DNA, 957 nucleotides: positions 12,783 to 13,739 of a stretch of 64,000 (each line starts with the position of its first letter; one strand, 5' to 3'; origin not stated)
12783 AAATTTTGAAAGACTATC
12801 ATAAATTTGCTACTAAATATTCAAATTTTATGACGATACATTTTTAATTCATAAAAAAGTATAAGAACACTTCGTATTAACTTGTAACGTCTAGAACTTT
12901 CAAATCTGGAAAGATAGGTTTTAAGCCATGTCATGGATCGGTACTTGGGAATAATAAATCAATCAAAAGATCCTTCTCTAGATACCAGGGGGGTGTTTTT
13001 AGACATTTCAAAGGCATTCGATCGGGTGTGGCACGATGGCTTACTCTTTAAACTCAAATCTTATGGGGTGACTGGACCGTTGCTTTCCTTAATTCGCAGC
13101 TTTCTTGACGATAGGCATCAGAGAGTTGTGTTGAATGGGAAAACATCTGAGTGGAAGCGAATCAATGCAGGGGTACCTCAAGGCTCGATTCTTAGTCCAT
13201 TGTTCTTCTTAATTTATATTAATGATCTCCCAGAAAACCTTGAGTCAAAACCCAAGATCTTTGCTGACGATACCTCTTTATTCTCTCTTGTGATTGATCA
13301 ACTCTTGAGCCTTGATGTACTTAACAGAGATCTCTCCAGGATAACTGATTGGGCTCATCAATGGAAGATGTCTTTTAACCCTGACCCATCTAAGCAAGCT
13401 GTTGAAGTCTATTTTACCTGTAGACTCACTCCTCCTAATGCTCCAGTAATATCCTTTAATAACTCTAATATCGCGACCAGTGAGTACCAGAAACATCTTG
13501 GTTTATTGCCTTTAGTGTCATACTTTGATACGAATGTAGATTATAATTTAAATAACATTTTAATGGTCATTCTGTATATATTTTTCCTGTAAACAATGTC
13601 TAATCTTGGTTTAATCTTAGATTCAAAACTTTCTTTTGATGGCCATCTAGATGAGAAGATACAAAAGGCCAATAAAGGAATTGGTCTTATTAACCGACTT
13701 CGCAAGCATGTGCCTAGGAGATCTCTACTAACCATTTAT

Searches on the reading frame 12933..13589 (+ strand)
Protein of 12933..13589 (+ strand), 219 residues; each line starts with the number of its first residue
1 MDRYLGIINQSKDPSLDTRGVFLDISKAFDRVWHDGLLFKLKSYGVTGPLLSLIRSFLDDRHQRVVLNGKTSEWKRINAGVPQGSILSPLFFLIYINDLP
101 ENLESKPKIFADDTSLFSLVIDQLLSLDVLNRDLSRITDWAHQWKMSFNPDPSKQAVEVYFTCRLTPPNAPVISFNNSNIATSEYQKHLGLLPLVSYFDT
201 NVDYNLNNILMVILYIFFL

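Call 52: search_protein_families(library=pfam, proteins=[window:12933-13589:+], max_evalue=0.01)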
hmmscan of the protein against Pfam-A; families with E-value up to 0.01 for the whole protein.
window:12933-13589:+ (219 aa): 1 family
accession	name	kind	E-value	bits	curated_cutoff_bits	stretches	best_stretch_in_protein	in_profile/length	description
PF00078.32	RVT_1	-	3.2e-21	76.4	29.6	1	16-156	66-192/205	Reverse transcriptase (RNA-dependent DNA polymerase)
